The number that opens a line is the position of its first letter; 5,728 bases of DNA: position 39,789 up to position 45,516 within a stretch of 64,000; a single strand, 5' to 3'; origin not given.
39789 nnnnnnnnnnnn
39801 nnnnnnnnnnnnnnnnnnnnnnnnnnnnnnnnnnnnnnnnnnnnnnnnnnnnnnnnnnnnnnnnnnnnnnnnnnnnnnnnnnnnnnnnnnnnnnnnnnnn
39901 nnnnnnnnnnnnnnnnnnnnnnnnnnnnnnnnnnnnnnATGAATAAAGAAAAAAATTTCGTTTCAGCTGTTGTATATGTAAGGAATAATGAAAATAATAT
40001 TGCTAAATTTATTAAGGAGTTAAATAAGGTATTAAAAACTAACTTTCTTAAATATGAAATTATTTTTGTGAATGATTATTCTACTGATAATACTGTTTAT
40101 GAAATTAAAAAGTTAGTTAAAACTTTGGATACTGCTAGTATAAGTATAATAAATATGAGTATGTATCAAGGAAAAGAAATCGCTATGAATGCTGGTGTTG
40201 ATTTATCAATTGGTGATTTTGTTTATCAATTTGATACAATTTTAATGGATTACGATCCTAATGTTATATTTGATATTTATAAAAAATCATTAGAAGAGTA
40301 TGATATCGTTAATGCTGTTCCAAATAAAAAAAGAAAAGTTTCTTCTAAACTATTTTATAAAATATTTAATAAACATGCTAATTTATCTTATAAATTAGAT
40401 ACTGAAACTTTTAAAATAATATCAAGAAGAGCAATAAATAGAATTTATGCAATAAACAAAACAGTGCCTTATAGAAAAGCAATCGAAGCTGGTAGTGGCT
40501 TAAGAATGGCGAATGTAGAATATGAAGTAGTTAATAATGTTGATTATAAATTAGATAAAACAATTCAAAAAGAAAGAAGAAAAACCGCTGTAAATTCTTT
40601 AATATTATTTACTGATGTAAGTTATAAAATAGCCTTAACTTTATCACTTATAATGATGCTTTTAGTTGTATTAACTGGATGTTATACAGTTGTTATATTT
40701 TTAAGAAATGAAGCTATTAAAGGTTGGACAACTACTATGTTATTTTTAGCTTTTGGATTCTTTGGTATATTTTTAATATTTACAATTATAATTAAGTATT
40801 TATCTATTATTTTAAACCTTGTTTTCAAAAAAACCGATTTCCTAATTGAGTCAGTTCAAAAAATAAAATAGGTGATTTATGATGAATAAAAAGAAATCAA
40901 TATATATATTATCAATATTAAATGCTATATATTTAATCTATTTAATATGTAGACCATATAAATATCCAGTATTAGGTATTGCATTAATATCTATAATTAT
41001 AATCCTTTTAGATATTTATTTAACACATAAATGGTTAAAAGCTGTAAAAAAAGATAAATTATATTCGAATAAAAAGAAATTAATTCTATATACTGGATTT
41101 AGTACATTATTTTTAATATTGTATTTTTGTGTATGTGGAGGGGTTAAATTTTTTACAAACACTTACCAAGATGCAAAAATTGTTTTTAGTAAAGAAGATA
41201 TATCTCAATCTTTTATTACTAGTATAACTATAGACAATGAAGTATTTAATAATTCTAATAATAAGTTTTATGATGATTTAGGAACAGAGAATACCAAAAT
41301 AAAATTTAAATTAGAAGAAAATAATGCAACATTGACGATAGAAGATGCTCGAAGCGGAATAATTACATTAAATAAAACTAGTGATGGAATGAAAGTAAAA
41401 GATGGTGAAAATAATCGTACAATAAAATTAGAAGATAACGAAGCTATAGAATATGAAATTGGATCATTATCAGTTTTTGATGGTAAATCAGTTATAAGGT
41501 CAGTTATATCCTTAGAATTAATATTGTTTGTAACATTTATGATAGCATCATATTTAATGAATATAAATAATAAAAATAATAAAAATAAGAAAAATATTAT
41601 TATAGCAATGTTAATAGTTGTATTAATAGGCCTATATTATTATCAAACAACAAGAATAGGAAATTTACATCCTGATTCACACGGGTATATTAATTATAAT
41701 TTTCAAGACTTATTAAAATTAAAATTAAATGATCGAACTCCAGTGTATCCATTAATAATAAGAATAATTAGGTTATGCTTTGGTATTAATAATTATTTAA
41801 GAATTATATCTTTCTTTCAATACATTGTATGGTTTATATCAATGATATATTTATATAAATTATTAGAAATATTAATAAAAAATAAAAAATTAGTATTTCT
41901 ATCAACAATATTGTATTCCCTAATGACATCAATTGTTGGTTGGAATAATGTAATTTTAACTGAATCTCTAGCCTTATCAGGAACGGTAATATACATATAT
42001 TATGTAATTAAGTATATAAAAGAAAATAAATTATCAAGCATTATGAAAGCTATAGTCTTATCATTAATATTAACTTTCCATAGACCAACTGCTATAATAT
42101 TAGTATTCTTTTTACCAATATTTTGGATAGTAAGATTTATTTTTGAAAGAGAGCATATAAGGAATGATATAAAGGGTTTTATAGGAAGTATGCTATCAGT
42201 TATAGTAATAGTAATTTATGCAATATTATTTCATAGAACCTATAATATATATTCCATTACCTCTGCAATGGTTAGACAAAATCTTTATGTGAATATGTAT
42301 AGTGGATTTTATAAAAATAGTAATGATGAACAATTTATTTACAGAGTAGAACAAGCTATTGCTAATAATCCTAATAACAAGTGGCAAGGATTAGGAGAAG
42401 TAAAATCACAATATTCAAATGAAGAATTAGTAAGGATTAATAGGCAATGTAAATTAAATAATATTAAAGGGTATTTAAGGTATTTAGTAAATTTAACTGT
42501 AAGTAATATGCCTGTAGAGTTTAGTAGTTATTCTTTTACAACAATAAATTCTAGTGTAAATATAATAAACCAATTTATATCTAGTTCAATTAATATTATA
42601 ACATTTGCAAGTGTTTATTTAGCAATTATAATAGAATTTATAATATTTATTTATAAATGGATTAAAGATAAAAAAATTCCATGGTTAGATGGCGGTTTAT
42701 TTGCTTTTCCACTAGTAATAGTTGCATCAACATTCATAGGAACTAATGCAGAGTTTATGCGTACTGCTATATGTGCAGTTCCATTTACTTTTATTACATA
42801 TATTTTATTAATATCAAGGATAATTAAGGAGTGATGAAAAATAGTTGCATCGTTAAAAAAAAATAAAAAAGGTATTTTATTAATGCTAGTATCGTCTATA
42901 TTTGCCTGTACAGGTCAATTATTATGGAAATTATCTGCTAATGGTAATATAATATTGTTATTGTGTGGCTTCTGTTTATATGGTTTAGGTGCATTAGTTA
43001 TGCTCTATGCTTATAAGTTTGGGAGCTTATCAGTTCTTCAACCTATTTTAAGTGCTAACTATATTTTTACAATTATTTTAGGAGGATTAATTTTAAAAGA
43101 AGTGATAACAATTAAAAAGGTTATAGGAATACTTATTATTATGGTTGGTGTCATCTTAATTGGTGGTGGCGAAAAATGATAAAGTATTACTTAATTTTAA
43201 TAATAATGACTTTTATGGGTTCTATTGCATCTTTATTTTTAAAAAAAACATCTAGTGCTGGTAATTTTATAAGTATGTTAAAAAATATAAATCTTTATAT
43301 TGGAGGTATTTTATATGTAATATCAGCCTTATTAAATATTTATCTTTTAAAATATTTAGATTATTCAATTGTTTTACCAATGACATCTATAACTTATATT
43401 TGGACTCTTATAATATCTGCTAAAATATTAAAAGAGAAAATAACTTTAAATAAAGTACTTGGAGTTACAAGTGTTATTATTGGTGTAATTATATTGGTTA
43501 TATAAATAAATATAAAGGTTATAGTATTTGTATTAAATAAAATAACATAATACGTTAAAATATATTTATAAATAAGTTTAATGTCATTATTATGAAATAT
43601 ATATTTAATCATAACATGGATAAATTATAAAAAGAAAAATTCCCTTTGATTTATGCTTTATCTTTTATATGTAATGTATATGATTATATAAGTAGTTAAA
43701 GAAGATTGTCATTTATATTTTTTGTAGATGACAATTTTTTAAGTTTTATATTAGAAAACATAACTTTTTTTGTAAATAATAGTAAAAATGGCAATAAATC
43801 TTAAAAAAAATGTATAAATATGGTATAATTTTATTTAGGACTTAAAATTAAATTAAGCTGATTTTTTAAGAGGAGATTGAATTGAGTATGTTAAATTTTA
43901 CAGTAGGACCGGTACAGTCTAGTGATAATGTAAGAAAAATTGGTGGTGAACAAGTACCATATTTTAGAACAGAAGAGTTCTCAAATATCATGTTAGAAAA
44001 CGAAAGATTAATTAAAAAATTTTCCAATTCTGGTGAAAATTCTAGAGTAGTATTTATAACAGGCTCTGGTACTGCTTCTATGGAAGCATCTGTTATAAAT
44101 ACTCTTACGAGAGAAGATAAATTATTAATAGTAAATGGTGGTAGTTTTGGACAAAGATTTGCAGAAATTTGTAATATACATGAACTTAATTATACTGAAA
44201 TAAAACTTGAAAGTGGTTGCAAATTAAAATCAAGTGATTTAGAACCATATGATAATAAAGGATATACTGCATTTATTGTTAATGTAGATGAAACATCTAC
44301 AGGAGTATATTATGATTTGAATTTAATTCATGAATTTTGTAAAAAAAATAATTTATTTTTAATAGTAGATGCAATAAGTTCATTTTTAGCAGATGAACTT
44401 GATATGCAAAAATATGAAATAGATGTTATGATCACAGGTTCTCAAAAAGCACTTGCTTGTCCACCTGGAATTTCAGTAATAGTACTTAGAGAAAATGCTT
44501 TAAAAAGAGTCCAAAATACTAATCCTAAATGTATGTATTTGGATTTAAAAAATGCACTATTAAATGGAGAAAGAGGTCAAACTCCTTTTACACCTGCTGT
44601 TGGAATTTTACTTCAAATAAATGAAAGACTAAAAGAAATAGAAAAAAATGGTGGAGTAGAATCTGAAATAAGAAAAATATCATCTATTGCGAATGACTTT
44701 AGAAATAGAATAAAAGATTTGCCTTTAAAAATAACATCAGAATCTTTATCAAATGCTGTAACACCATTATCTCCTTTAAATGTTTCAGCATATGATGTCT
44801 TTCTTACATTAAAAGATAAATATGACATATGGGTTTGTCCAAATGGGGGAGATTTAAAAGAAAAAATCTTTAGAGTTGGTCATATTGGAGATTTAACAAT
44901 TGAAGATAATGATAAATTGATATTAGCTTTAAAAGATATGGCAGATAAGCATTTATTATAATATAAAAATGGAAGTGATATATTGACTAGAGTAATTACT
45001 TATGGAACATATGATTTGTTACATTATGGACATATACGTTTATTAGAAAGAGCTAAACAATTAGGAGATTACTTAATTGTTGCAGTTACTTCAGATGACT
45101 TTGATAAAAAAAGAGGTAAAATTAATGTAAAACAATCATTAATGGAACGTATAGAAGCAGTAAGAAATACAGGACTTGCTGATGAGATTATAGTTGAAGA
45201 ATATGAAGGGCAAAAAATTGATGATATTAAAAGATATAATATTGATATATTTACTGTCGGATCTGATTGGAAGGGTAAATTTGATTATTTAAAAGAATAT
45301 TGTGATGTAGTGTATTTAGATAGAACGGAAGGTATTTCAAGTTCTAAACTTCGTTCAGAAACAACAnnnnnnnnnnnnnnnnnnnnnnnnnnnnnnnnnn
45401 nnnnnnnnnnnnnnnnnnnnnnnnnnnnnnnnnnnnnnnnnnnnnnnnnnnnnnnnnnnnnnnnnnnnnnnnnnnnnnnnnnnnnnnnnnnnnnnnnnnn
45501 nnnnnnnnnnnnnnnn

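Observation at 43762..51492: Seven-gene phosphonate (C-P) head-group tailoring operon embedded in a cell-wall glycan locus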

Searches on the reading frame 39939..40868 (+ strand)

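Call 8: search_protein_families(library=pfam, proteins=[window:39939-40868:+], max_evalue=0.001)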
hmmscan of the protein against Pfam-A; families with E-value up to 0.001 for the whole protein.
window:39939-40868:+ (310 aa): 2 families
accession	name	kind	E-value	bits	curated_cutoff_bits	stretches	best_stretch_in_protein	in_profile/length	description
PF00535.33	Glycos_transf_2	-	4.2e-12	46.8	23.3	1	9-99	1-86/168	Glycosyl transferase family 2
PF10111.15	Glyco_tranf_2_2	-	0.00065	19.7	27.3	1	10-99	2-89/276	Glycosyltransferase like family 2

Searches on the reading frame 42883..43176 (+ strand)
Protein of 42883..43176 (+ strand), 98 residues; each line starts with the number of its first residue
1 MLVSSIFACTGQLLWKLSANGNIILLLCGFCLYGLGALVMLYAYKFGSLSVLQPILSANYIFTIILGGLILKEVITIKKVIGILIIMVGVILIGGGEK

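Call 8: search_protein_families(library=pfam, proteins=[window:42883-43176:+], max_evalue=0.001)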
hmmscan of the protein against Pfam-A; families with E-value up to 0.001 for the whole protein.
window:42883-43176:+ (98 aa): 3 families
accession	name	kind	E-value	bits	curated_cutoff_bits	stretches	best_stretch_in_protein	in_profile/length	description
PF00892.27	EamA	-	6.2e-11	43.2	28.2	1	13-93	55-133/135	EamA-like transporter family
PF10639.15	TMEM234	-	8.3e-05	23.1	30.1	1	29-93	47-112/113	Putative transmembrane family 234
PF03151.22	TPT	-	0.00016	21.6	30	1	26-92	69-134/291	Triose-phosphate Transporter family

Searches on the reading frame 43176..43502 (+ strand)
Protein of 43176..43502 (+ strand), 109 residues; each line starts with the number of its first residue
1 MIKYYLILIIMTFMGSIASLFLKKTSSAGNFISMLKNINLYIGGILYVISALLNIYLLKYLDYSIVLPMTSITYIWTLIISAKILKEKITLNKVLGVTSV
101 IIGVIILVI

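Call 9: search_protein_families(library=pfam, proteins=[window:43176-43502:+], max_evalue=0.001)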
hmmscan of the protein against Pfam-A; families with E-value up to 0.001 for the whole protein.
window:43176-43502:+ (109 aa): 2 families
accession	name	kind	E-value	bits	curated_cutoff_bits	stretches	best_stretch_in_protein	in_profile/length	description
PF00892.27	EamA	-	1.4e-08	35.6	28.2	1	7-108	33-134/135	EamA-like transporter family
PF05653.20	Mg_trans_NIPA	-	0.00083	19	26.2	1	29-109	42-121/295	Magnesium transporter NIPA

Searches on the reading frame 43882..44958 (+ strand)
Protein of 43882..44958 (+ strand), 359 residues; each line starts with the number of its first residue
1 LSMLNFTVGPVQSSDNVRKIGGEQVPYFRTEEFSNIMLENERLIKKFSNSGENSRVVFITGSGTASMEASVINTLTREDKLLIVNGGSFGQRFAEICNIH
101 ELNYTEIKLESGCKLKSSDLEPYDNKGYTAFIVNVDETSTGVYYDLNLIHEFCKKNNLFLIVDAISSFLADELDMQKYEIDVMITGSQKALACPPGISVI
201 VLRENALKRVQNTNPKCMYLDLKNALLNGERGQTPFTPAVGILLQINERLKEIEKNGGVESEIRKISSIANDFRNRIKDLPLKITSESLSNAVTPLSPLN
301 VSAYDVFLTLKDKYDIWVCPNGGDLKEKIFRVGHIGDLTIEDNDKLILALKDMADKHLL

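Call 3: search_protein_families(library=pfam, proteins=[window:43882-44958:+], max_evalue=0.001)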
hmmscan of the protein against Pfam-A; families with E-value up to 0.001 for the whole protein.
window:43882-44958:+ (359 aa): 2 families
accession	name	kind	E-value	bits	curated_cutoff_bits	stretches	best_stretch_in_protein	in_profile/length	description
PF00266.25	Aminotran_5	-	9.5e-22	77.9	21.5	1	30-281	38-295/371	Aminotransferase class-V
PF00282.25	Pyridoxal_deC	-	0.00098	18.4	27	0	92-223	160-299/375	Pyridoxal-dependent decarboxylase conserved domain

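Call 4: search_protein_families(library=ncbifam, proteins=[window:43882-44958:+], max_evalue=0.001)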
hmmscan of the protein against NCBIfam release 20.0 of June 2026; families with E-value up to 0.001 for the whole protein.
window:43882-44958:+ (359 aa): 18 families
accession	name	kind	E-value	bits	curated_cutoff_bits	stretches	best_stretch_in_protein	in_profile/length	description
TIGR03301.1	PhnW-AepZ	equivalog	3.5e-49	168.1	360.8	1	6-353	3-354/355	2-aminoethylphosphonate aminotransferase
NF045640.1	AspGlyoxATaseBhcA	equivalog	3.3e-42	144.8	650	1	6-339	8-349/395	L-aspartate--glyoxylate aminotransferase BhcA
NF010006.0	PRK13479.1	equivalog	3.4e-37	128.4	296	1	6-354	9-361/369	2-aminoethylphosphonate--pyruvate transaminase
TIGR02326.1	transamin_PhnW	equivalog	5.4e-37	127.7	400.8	1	4-353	5-359/363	2-aminoethylphosphonate--pyruvate transaminase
NF046070.1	PyrdoxPyrvTramin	equivalog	1.4e-28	99.9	600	1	3-337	6-346/369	pyridoxamine--pyruvate transaminase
TIGR01364.1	serC_1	equivalog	1.1e-18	67.3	443.6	1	29-261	39-260/358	phosphoserine transaminase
NF003764.0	PRK05355.1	equivalog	1.2e-17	63.9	253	1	28-261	41-259/357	3-phosphoserine/phosphohydroxythreonine transaminase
TIGR01977.1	am_tr_V_EF2568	hypoth_equivalog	1.3e-10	40.9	377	1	33-206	42-216/376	cysteine desulfurase family protein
TIGR01366.1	serC_3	equivalog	9.4e-10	38.2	401.65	1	55-267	61-267/361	phosphoserine transaminase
NF002841.0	PRK03080.1-2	equivalog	2.3e-07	30.1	477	1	51-265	64-276/389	phosphoserine transaminase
TIGR04343.1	egtE_PLP_lyase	equivalog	4.6e-07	29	400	1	53-212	71-225/370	ergothioneine biosynthesis PLP-dependent enzyme EgtE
TIGR01979.1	sufS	subfamily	1.9e-06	27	475.1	1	38-211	65-242/403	SufS family cysteine desulfurase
NF009112.0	PRK12462.1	equivalog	3.1e-06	26.3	563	1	29-260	44-265/365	phosphoserine transaminase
NF040779.1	Sec_lyase_SclA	exception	1.4e-05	24.2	525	1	33-305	41-315/378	selenocysteine lyase SclA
NF010611.0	PRK14012.1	equivalog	1.8e-05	23.9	548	1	138-293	157-299/406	IscS subfamily cysteine desulfurase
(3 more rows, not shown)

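Call 26: search_solved_structures(query=window:43882-44958:+, max_evalue=0.00001)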
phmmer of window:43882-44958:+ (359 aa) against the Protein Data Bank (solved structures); distinct sequences matched with E-value up to 0.00001: 44.
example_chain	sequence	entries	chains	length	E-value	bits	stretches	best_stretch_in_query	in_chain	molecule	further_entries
3f0h_A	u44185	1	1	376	2.2e-141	474.4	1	2-359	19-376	Aminotransferase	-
2dr1_A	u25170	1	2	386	2.9e-37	132.1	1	6-353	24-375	386aa long hypothetical serine aminotransferase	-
3zrp_A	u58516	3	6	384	1.6e-32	116.6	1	4-345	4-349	SERINE-PYRUVATE AMINOTRANSFERASE (AGXT)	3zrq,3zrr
9os7_A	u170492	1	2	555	8.9e-28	100.9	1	3-354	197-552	Methionine--tRNA ligase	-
1iug_A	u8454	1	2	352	2.5e-25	92.9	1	7-253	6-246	putative aspartate aminotransferase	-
7e7g_A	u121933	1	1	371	1.1e-24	90.8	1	40-275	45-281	2-aminoethylphosphonate--pyruvate transaminase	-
4cbs_A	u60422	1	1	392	1.8e-23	86.7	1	9-351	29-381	SERINE--PYRUVATE AMINOTRANSFERASE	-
4cbr_A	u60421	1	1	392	6.2e-23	85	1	9-351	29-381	SERINE--PYRUVATE AMINOTRANSFERASE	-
1j04_A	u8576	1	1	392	2.1e-22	83.3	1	9-351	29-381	alanine--glyoxylate aminotransferase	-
7ns7_A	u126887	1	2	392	2.1e-22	83.2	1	9-351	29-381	L-alanine:glyoxylate aminotransferase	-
2yob_A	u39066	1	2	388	2.5e-22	83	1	9-351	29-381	SERINE--PYRUVATE AMINOTRANSFERASE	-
5f9s_A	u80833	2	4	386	3.8e-22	82.4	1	9-351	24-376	Serine--pyruvate aminotransferase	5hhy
1h0c_A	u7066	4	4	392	4e-22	82.3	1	9-351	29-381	SERINE--GLYOXYLATE AMINOTRANSFERASE | Serine--pyruvate aminotransferase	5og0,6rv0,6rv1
3r9a_A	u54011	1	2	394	4.1e-22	82.3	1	9-351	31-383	Serine--pyruvate aminotransferase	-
4kxk_A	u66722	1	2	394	4.1e-22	82.3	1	9-351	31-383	Serine--pyruvate aminotransferase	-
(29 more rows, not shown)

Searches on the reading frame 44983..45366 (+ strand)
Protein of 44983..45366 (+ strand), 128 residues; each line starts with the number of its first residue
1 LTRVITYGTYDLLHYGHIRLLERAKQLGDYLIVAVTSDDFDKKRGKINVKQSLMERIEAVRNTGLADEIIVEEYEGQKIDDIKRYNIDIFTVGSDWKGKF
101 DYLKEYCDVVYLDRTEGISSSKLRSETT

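Call 62: search_solved_structures(query=window:44983-45366:+, max_evalue=1e-10, show_alignments=3)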
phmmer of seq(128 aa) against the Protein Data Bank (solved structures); distinct sequences matched with E-value up to 1e-10: 4.
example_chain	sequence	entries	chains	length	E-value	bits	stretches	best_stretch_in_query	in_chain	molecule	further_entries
1coz_A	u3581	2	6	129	7e-40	139.3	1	1-126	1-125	PROTEIN (GLYCEROL-3-PHOSPHATE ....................) | glycerol-3-phosphate cytidylyltransferase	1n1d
2b7l_A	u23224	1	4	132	9.4e-39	135.6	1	1-126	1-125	glycerol-3-phosphate cytidylyltransferase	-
3elb_A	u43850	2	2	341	4.1e-14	56.1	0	3-110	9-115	Ethanolamine-phosphate cytidylyltransferase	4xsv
3glv_A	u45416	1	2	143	6e-11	45.8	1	1-101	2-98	Lipopolysaccharide core biosynthesis protein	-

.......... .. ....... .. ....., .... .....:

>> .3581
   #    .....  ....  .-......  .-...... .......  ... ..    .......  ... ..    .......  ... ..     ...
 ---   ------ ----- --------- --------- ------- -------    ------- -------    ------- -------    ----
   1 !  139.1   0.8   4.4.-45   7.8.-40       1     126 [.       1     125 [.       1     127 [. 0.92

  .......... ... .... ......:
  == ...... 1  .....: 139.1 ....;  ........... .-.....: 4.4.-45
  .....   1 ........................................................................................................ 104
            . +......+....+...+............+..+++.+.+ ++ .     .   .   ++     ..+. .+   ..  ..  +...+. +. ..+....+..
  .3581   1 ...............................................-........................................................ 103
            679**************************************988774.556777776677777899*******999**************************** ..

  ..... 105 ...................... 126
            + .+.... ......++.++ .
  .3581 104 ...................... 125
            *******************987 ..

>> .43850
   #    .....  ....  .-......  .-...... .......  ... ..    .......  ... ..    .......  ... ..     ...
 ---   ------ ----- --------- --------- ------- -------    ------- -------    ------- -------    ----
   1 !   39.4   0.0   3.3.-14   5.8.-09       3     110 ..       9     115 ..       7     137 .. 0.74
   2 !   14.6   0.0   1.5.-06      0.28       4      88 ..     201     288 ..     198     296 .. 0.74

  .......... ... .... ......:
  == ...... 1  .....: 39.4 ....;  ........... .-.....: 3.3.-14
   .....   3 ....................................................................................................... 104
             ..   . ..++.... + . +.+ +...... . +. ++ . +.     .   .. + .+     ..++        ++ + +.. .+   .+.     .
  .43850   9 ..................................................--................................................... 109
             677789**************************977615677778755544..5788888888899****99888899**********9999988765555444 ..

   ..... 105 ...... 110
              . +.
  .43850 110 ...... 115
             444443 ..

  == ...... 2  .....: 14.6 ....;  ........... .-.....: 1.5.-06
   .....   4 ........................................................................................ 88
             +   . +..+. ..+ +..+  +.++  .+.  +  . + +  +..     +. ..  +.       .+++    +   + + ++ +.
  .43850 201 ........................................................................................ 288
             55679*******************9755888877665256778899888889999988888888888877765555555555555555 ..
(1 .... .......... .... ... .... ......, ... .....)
